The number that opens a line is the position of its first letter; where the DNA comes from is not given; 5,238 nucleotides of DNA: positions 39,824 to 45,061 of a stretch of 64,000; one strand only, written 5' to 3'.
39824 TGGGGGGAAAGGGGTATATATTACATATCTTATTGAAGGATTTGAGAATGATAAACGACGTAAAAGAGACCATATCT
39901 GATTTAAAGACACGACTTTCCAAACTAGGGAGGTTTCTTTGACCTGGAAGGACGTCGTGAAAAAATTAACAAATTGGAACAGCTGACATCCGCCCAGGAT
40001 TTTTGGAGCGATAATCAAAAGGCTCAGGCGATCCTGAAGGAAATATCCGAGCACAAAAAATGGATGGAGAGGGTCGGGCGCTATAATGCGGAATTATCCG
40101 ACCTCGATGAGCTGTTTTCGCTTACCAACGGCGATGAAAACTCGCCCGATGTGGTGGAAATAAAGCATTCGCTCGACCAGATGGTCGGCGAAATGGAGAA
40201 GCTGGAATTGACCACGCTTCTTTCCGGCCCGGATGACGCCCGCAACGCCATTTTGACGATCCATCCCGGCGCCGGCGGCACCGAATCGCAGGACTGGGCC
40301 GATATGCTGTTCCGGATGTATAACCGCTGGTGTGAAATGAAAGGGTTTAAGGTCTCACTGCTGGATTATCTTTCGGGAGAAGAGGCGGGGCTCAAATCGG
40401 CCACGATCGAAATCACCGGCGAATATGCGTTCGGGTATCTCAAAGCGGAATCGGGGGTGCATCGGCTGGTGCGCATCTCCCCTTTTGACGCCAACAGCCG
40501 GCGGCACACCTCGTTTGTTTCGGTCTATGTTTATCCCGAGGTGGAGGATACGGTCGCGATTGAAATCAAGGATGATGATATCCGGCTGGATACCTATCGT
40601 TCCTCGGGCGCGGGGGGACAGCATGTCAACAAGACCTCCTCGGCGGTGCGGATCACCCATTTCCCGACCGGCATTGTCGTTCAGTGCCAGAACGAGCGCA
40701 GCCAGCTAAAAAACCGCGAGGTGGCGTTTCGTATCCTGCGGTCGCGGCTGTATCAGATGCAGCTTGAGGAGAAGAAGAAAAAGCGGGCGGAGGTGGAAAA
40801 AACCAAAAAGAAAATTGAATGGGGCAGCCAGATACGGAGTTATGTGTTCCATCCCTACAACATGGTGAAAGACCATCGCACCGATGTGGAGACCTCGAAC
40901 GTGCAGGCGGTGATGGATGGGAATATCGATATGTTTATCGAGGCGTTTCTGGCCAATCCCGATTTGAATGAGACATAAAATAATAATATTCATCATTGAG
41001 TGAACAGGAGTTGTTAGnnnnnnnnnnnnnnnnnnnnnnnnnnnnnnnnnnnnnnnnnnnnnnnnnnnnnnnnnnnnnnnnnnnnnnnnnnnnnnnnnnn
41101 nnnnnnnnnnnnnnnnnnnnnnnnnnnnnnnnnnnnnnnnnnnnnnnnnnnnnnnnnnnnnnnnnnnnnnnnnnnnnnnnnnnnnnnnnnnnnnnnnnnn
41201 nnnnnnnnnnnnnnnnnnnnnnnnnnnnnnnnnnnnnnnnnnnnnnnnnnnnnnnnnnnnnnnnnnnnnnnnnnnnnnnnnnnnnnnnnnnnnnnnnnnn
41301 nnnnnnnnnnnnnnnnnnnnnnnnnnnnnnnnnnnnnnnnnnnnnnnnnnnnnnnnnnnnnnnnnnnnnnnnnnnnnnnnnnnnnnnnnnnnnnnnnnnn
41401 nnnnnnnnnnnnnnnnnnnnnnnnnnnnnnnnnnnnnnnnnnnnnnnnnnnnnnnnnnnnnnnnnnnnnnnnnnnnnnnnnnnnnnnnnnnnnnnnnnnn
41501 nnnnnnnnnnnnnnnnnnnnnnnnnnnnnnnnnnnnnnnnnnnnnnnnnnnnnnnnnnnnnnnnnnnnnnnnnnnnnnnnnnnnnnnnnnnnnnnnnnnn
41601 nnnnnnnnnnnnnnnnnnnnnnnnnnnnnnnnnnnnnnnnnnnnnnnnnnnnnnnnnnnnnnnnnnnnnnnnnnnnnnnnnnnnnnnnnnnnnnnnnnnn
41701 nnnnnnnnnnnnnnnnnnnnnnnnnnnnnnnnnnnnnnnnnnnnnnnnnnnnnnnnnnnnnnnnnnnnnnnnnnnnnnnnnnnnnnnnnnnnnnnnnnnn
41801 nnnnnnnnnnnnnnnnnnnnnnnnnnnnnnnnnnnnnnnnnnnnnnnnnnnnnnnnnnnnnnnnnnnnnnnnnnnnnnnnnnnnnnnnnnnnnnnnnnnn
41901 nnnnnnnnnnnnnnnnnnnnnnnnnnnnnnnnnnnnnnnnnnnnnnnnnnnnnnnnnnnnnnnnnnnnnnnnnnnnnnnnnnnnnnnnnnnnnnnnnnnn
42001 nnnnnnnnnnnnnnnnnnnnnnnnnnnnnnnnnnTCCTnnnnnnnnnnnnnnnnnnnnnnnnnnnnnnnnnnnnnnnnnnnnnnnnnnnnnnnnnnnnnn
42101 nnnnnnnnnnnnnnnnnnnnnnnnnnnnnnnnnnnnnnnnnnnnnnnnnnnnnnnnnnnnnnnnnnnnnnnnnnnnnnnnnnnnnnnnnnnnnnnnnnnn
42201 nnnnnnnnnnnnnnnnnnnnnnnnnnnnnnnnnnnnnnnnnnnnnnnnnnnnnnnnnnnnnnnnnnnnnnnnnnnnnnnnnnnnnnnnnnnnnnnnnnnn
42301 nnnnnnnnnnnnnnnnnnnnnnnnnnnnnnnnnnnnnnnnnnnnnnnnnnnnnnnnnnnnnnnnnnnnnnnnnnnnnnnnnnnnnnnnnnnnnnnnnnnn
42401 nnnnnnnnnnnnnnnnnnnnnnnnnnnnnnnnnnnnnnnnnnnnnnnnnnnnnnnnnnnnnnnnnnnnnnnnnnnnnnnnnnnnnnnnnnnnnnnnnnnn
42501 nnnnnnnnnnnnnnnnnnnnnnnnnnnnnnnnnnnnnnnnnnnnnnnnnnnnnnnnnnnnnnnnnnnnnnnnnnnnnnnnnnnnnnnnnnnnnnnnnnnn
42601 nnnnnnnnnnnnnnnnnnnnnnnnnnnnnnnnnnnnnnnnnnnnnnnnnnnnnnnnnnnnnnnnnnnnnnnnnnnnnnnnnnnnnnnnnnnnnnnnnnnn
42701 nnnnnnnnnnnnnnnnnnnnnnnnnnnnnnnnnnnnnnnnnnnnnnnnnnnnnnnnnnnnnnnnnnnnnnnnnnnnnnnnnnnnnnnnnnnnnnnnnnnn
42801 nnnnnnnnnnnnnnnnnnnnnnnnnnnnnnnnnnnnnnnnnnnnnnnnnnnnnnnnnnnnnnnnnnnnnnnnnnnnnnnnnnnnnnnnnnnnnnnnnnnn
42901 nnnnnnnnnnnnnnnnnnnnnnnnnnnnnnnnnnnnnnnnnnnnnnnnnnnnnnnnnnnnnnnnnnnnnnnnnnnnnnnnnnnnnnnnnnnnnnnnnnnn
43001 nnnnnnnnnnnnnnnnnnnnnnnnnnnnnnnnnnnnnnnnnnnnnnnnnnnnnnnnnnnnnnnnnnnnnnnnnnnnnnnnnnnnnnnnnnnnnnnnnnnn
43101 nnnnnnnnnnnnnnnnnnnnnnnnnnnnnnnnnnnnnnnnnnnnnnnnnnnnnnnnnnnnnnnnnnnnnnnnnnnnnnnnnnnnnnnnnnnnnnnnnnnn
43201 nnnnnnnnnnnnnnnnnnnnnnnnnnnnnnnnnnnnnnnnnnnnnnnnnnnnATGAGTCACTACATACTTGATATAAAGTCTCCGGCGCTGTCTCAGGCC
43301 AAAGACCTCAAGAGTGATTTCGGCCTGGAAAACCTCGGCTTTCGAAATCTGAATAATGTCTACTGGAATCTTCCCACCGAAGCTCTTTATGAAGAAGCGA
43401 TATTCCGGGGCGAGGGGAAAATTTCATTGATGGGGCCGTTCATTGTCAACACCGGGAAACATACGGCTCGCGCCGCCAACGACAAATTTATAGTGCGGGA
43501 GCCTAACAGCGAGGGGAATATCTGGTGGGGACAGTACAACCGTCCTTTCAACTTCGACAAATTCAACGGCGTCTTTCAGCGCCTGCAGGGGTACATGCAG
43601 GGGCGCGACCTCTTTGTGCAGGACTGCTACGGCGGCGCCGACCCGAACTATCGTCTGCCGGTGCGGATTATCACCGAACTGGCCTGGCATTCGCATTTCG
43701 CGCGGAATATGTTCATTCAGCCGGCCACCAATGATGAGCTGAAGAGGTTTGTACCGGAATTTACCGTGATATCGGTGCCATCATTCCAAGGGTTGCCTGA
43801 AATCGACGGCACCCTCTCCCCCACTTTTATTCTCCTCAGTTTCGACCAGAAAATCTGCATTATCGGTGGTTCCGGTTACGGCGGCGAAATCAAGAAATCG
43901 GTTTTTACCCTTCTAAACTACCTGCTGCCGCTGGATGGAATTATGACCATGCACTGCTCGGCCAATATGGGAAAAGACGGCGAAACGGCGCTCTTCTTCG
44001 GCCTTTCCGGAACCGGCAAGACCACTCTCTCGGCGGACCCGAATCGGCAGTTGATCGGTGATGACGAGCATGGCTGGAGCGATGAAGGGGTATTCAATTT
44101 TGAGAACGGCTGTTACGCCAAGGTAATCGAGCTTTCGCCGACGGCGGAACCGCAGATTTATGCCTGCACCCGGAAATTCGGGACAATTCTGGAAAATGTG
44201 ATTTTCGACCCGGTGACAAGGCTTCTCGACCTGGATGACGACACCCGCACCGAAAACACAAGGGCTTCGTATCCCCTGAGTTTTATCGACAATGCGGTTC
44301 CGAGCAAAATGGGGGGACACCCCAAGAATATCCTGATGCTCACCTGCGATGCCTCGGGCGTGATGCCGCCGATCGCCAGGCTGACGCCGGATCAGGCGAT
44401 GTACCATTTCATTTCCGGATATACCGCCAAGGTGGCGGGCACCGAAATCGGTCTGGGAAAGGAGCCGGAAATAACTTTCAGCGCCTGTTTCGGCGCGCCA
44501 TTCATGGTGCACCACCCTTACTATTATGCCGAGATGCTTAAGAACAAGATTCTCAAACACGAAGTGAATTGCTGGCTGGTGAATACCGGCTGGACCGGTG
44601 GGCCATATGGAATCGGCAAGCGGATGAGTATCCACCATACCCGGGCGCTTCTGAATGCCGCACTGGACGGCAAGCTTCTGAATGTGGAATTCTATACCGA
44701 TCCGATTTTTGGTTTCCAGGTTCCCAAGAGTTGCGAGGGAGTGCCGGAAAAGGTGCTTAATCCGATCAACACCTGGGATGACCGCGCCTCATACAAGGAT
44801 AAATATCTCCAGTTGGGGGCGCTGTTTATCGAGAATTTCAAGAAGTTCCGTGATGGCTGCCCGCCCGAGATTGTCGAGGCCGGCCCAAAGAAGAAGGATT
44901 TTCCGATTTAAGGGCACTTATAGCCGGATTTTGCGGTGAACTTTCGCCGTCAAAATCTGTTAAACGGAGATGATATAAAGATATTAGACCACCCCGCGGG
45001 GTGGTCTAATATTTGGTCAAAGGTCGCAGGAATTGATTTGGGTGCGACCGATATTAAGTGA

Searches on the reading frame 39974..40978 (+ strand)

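Call 68: search_protein_families(library=pfam, proteins=[window:39974-40978:+], max_evalue=0.00001)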
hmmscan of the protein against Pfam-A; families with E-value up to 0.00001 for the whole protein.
window:39974-40978:+ (334 aa): 2 families
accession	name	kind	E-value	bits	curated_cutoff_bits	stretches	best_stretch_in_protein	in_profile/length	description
PF03462.23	PCRF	-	2.5e-58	197.6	24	1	2-184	9-194/194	PCRF domain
PF00472.26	RF-1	-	1.1e-46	158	35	1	193-302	2-116/116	RF-1 domain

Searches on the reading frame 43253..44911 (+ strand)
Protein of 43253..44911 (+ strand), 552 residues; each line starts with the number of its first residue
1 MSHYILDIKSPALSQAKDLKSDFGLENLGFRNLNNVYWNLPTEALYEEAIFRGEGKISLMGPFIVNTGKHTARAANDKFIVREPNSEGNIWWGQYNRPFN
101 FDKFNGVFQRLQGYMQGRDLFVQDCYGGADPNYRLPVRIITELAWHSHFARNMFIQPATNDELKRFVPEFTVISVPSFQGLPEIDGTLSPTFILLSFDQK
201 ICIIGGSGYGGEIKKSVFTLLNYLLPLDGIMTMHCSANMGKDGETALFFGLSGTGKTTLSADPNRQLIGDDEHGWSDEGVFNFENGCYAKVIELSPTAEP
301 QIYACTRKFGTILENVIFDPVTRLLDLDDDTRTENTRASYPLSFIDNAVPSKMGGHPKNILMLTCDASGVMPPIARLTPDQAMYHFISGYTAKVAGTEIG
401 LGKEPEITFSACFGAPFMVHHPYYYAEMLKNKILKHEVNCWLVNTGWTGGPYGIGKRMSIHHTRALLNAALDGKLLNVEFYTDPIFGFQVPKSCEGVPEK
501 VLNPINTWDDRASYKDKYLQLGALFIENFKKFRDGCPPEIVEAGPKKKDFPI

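Call 68: search_protein_families(library=pfam, proteins=[window:43253-44911:+], max_evalue=0.00001)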
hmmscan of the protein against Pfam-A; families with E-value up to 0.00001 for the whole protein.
window:43253-44911:+ (552 aa): 1 family
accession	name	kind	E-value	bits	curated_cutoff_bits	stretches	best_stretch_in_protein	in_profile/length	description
PF01293.25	PEPCK_ATP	-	2.3e-214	712.8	26.5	1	35-499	2-464/465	Phosphoenolpyruvate carboxykinase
